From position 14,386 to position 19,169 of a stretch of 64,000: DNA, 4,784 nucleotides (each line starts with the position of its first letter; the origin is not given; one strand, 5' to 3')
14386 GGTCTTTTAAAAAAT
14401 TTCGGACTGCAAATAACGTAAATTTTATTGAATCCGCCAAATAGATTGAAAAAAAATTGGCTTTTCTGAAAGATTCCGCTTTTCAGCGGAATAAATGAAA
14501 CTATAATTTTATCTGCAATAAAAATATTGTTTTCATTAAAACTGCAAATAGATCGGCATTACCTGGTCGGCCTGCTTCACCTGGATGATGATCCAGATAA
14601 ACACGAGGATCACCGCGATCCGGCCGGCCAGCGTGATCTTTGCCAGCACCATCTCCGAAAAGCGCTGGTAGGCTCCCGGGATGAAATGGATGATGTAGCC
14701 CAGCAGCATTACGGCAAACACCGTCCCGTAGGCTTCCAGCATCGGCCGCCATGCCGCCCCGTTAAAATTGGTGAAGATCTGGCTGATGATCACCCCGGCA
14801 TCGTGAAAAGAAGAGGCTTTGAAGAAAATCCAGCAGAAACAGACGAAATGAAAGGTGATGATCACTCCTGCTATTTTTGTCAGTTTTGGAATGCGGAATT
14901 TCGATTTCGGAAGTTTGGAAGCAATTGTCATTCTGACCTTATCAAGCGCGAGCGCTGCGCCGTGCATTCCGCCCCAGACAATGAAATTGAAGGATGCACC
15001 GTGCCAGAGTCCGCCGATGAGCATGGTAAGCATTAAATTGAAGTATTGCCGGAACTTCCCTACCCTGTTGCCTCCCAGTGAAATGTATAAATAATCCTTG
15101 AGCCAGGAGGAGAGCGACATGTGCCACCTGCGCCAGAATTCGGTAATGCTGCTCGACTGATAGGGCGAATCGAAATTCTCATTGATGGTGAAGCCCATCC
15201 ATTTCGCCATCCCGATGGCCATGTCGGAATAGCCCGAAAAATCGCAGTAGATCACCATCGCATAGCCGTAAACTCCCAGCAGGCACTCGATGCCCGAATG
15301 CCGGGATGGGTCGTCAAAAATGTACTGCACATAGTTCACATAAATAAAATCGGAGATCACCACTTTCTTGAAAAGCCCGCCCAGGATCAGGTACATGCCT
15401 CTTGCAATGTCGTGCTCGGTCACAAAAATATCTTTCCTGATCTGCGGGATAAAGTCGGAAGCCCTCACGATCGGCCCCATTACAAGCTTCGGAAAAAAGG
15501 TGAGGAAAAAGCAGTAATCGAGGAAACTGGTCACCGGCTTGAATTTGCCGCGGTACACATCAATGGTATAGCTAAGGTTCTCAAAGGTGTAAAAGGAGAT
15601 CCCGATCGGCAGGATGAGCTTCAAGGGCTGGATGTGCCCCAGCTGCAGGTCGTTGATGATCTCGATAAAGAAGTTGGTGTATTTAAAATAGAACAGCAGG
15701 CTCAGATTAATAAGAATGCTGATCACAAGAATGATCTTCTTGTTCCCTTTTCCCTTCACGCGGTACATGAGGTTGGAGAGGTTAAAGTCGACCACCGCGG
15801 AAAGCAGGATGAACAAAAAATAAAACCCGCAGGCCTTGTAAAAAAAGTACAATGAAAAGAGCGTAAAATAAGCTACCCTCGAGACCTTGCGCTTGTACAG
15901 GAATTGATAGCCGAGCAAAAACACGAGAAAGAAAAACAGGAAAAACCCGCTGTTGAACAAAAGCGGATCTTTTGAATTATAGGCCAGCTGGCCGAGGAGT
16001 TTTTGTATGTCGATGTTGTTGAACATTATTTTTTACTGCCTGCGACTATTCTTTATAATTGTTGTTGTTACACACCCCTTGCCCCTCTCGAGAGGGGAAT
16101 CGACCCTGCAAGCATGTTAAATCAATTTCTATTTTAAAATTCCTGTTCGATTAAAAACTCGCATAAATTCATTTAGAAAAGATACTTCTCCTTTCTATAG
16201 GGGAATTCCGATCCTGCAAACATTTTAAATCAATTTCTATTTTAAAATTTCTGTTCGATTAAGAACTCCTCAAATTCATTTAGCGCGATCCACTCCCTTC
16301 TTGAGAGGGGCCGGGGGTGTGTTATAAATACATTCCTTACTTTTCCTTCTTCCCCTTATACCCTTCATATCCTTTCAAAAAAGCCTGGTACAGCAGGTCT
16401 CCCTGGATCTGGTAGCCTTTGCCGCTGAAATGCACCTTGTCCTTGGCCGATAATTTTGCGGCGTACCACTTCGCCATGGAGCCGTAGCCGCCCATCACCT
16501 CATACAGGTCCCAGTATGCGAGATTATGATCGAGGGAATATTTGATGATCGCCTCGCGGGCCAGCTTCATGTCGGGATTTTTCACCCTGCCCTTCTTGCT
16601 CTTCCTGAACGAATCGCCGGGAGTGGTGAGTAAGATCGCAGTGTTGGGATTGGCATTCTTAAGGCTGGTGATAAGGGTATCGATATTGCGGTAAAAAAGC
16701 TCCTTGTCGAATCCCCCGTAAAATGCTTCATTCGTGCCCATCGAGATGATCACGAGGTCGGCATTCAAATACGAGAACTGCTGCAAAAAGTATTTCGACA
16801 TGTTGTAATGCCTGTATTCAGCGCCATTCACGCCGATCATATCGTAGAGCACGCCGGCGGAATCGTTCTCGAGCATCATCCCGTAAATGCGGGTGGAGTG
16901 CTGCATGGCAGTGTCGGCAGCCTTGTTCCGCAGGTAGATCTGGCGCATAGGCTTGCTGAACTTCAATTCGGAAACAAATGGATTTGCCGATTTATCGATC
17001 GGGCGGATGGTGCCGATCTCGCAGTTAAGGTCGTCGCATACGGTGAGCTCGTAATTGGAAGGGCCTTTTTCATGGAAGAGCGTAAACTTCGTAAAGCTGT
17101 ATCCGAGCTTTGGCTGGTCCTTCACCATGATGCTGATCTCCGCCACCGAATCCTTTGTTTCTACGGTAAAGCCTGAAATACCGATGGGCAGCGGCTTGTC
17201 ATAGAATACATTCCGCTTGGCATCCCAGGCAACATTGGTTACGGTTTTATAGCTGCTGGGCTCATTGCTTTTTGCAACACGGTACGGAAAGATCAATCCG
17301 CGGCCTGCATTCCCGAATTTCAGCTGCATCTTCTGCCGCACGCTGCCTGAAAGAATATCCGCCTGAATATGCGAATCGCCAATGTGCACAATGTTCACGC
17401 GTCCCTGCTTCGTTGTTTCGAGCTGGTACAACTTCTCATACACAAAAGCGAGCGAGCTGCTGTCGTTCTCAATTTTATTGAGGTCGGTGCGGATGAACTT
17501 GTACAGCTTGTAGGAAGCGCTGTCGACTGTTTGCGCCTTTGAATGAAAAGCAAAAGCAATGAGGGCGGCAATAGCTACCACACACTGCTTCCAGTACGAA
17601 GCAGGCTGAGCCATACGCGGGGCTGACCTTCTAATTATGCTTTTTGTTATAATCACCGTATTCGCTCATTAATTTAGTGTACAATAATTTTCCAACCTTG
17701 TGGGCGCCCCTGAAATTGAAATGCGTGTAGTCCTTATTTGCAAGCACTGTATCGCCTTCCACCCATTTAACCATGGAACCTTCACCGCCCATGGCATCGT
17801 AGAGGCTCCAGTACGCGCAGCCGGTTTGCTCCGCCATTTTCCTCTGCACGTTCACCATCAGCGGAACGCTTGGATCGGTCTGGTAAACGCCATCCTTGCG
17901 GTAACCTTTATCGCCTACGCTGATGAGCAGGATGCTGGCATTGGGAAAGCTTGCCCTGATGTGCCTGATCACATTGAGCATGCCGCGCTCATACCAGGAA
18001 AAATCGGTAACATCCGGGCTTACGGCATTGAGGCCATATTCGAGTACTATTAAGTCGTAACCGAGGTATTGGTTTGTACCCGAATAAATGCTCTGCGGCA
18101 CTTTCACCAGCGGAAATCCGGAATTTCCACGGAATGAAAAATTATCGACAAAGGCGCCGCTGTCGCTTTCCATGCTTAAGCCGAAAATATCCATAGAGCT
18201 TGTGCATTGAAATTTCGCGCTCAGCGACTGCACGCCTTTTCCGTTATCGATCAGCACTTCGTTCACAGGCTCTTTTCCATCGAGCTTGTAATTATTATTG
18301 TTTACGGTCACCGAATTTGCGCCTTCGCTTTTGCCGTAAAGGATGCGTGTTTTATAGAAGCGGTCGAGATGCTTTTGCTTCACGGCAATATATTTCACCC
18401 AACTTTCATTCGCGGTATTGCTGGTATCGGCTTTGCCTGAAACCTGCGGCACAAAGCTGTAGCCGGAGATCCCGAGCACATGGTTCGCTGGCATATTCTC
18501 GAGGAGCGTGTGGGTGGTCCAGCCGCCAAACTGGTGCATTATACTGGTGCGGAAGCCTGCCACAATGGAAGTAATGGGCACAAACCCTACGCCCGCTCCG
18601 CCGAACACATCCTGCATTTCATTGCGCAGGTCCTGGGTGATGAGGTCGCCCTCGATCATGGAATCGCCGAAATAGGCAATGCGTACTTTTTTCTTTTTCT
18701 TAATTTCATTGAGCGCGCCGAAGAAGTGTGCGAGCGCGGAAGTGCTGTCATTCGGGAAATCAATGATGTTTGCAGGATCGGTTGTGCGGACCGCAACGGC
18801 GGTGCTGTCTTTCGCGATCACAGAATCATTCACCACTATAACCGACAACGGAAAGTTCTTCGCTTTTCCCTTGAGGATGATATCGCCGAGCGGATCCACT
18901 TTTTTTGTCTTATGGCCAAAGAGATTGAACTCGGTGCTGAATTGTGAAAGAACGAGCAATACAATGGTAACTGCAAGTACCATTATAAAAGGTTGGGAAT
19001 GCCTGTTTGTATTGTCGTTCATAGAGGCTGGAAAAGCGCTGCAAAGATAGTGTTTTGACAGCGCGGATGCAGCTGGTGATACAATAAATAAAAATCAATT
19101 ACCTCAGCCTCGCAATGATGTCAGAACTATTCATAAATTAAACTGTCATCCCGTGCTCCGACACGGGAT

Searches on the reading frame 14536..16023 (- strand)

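Call 70: search_protein_families(library=pfam, proteins=[window:14536-16023:-], max_evalue=0.00001)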
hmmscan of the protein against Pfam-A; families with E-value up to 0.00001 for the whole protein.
window:14536-16023:- (495 aa): 1 family
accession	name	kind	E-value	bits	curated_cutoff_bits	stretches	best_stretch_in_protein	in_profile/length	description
PF03062.24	MBOAT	-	4.9e-28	98.8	27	1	166-380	80-315/337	MBOAT, membrane-bound O-acyltransferase family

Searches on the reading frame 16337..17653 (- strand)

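Call 70: search_protein_families(library=pfam, proteins=[window:16337-17653:-], max_evalue=0.00001)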
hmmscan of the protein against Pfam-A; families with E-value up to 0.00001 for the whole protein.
window:16337-17653:- (438 aa): 2 families
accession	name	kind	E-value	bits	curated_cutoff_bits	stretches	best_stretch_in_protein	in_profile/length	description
PF13472.12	Lipase_GDSL_2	-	3.3e-16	60.7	32.9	1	268-416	34-178/178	GDSL-like Lipase/Acylhydrolase family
PF00657.28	Lipase_GDSL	-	1.8e-09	38.5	23.6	1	264-420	32-207/208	GDSL-like Lipase/Acylhydrolase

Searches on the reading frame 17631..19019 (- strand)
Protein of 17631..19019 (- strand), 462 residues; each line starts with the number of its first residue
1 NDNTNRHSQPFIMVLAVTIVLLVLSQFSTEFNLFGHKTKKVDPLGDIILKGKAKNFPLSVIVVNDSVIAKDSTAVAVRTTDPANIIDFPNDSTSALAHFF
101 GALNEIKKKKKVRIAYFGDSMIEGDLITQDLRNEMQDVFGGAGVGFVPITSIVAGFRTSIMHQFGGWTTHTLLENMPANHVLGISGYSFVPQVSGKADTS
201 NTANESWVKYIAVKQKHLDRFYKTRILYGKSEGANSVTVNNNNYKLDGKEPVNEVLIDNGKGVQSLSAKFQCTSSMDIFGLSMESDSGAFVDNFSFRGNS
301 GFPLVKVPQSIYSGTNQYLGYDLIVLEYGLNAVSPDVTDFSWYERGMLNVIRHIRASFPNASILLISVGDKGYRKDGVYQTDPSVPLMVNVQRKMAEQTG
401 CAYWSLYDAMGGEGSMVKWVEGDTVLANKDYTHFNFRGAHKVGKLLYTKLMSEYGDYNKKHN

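Call 70: search_protein_families(library=pfam, proteins=[window:17631-19019:-], max_evalue=0.00001)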
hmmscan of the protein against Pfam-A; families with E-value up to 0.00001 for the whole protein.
window:17631-19019:- (462 aa): 1 family
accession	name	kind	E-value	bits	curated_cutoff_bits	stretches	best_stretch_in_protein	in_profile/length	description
PF13472.12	Lipase_GDSL_2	-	1.7e-08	35.6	32.9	1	318-438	60-175/178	GDSL-like Lipase/Acylhydrolase family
